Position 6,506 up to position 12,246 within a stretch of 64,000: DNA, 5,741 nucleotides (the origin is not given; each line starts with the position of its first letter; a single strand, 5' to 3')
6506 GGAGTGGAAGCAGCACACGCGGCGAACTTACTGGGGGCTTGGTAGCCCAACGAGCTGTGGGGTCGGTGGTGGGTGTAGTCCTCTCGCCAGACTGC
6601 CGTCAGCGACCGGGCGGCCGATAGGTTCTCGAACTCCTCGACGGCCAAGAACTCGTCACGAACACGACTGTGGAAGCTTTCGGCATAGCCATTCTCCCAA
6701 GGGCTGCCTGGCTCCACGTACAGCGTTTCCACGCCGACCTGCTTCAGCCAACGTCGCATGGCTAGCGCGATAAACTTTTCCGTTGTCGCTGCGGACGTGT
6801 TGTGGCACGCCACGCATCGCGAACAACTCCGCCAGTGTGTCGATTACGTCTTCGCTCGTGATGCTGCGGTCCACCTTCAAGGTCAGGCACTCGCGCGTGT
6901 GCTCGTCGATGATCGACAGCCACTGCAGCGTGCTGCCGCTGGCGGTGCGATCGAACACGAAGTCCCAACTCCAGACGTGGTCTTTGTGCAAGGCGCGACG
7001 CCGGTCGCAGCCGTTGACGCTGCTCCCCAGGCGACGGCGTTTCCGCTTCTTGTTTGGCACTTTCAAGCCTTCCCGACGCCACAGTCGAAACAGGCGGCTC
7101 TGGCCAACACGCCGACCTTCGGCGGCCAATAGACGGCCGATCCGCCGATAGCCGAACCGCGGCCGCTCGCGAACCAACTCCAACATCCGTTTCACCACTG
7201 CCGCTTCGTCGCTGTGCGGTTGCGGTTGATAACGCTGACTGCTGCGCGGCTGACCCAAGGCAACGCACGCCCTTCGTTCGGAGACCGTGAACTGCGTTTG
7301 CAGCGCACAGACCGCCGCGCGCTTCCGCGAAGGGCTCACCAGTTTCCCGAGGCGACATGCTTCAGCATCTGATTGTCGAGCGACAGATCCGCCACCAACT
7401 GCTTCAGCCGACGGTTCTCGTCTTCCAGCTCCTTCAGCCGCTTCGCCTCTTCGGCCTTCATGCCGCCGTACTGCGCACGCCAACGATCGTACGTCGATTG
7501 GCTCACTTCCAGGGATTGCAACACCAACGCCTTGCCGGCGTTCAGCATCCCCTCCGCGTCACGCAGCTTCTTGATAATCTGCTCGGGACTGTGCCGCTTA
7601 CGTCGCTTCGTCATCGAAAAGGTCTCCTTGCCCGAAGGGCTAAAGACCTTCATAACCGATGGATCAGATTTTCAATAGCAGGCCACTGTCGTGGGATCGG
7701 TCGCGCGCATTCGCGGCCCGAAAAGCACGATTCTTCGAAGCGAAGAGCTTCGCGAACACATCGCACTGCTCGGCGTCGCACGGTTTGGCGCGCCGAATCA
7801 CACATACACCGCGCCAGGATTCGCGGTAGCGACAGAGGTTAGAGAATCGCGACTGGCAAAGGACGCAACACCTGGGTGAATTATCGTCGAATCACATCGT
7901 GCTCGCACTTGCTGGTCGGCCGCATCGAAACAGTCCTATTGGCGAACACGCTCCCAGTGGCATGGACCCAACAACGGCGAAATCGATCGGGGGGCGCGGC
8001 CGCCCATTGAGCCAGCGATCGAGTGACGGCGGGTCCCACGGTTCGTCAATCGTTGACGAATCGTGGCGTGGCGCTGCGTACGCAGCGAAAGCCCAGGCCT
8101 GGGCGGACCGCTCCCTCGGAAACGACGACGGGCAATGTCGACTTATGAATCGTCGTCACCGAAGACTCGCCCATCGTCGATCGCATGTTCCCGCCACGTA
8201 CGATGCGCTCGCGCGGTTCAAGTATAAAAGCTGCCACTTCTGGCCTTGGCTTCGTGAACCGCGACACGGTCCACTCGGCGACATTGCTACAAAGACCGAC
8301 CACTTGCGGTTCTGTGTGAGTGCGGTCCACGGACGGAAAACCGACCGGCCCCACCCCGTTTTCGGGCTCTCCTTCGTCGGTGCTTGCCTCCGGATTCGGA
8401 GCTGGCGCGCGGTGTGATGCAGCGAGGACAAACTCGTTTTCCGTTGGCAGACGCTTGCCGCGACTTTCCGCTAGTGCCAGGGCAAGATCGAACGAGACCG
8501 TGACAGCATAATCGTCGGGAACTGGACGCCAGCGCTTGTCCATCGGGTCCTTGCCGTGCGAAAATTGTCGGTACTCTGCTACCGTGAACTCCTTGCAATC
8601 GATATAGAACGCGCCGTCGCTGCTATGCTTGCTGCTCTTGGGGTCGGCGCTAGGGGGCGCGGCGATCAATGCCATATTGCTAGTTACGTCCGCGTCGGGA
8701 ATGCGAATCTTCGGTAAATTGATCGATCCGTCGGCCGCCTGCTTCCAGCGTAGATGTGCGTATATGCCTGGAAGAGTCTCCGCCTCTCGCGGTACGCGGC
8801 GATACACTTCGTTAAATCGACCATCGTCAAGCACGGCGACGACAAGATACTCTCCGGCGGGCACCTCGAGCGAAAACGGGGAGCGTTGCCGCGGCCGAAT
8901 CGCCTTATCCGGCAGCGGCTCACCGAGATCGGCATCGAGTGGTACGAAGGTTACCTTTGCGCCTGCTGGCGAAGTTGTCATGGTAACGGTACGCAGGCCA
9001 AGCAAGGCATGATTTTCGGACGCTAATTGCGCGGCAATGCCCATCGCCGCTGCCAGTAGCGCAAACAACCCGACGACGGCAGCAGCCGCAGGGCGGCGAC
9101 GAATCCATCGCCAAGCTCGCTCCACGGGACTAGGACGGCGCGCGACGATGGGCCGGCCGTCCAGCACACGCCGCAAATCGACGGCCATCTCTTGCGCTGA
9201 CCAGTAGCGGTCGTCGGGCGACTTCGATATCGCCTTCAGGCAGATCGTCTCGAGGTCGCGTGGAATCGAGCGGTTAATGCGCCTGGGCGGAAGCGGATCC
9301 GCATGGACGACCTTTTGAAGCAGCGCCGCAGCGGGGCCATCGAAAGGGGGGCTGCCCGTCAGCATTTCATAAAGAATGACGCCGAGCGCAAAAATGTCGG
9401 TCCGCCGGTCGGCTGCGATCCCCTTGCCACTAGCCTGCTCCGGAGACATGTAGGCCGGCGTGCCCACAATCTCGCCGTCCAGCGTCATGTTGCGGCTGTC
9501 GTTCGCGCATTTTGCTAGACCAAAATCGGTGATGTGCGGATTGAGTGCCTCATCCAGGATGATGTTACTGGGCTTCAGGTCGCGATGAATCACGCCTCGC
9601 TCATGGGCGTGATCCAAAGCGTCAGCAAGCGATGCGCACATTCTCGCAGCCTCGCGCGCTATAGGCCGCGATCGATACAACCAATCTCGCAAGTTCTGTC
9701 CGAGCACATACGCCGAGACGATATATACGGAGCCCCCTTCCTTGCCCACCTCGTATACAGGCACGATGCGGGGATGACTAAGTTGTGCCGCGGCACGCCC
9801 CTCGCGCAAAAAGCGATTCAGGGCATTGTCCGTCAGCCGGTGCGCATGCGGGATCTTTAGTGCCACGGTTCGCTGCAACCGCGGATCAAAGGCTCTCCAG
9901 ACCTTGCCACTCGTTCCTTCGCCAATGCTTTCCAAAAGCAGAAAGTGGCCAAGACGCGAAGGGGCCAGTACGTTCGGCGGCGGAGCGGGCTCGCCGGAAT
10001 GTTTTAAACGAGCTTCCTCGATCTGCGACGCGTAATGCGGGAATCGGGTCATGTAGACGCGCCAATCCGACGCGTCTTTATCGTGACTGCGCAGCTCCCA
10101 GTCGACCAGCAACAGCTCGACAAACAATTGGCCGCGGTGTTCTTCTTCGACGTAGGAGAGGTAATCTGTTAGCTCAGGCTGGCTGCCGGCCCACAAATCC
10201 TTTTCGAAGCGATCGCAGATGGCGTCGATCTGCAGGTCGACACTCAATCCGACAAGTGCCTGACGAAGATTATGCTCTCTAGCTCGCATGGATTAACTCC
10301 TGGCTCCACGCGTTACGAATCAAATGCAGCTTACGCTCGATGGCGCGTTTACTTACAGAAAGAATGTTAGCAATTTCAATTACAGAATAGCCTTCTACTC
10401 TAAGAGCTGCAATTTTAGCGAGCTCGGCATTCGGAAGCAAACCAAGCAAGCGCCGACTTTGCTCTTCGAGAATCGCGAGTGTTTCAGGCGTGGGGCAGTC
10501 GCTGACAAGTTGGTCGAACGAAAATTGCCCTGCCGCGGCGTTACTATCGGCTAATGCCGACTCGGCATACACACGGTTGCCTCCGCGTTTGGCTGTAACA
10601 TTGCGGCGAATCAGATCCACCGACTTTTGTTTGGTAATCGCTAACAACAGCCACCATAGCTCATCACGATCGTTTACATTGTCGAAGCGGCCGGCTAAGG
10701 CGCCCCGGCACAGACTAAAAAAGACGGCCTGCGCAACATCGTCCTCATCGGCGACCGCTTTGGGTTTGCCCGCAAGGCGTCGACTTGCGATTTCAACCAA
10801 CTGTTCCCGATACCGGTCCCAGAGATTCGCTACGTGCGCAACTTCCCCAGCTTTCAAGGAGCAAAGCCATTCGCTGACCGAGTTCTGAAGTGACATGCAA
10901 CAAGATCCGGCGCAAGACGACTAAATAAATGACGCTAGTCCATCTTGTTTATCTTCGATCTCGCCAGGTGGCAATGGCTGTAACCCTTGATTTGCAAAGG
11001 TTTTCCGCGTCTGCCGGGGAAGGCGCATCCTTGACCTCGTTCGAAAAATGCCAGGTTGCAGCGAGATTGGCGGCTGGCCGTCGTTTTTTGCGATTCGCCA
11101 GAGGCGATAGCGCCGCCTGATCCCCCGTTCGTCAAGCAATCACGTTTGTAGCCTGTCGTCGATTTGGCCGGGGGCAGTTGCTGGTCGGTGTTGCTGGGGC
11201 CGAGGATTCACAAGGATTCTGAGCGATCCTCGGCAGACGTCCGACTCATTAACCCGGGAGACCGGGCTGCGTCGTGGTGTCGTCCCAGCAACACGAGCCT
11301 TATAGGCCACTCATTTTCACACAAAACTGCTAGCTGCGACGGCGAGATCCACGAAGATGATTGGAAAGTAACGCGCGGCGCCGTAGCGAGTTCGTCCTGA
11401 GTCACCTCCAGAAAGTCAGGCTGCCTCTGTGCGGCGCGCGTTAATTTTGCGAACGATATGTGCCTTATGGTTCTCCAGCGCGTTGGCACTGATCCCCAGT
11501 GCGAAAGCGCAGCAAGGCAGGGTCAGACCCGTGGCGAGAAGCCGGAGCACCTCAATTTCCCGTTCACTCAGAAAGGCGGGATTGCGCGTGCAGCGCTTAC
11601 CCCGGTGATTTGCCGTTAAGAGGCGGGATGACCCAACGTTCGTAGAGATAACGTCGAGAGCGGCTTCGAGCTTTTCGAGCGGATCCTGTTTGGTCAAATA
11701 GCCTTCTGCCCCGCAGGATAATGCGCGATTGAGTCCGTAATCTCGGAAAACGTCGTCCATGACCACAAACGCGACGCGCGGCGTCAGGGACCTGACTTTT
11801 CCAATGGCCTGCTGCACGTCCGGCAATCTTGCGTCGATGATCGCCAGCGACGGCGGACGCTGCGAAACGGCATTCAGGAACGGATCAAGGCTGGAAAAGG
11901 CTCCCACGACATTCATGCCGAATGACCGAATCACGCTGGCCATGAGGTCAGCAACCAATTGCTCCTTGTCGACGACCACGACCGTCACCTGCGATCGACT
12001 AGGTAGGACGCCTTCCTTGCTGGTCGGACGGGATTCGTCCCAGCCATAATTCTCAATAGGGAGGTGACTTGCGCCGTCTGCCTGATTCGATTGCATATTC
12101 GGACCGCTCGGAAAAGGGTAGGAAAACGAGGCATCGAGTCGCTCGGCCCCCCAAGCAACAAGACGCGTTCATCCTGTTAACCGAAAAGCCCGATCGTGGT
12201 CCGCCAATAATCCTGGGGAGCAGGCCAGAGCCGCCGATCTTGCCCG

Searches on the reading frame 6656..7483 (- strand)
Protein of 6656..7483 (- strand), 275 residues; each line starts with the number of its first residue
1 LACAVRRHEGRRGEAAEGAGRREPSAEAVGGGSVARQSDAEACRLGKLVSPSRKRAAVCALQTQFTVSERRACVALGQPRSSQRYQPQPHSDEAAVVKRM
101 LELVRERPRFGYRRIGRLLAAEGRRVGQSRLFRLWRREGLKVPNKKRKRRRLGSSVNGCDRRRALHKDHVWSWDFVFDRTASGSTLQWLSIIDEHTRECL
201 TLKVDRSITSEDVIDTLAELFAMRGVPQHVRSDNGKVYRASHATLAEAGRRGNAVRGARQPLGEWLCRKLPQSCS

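Call 53: search_protein_families(library=pfam, proteins=[window:6656-7483:-], max_evalue=0.00001)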
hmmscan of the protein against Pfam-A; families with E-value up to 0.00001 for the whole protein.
window:6656-7483:- (275 aa): 2 families
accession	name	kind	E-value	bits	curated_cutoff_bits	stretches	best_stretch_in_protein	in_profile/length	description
PF00665.32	rve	-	7.1e-14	52.4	32.6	1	167-243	4-85/102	Integrase core domain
PF13276.12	HTH_21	-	5.8e-07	30.1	28.1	1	94-148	4-60/60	HTH-like domain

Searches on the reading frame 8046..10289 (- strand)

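Call 53: search_protein_families(library=pfam, proteins=[window:8046-10289:-], max_evalue=0.00001)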
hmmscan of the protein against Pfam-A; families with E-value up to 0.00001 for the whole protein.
window:8046-10289:- (747 aa): 4 families
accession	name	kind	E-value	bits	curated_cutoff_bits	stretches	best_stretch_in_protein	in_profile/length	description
PF00069.31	Pkinase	-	9.3e-47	160.1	31.7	1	119-362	4-252/263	Protein kinase domain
PF07714.23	PK_Tyr_Ser-Thr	-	3.9e-31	108.7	23.1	1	119-361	4-248/258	Protein tyrosine and serine/threonine kinase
PF03781.23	FGE-sulfatase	-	8e-10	39.2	23.3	1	560-738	36-255/255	Sulfatase-modifying factor enzyme 1-like domain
PF01636.29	APH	-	5e-06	26.9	23.2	0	214-260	154-198/239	Phosphotransferase enzyme family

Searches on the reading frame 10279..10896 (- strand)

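Call 53: search_protein_families(library=pfam, proteins=[window:10279-10896:-], max_evalue=0.00001)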
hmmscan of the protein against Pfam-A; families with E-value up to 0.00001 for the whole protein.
window:10279-10896:- (205 aa): 1 family
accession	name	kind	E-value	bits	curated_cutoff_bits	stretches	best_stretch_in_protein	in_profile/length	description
PF07638.17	Sigma70_ECF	-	7.9e-34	117.6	21.1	1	5-199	2-180/185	ECF sigma factor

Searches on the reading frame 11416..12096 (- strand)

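Call 53: search_protein_families(library=pfam, proteins=[window:11416-12096:-], max_evalue=0.00001)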
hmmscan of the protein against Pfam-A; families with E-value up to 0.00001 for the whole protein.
window:11416-12096:- (226 aa): 2 families
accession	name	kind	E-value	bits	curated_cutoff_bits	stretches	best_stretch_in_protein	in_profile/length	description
PF00196.25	GerE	-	4.3e-10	39.5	23.5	1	176-221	3-48/57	Bacterial regulatory proteins, luxR family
PF00072.30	Response_reg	-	5.5e-10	39.8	30.2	1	39-147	1-110/111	Response regulator receiver domain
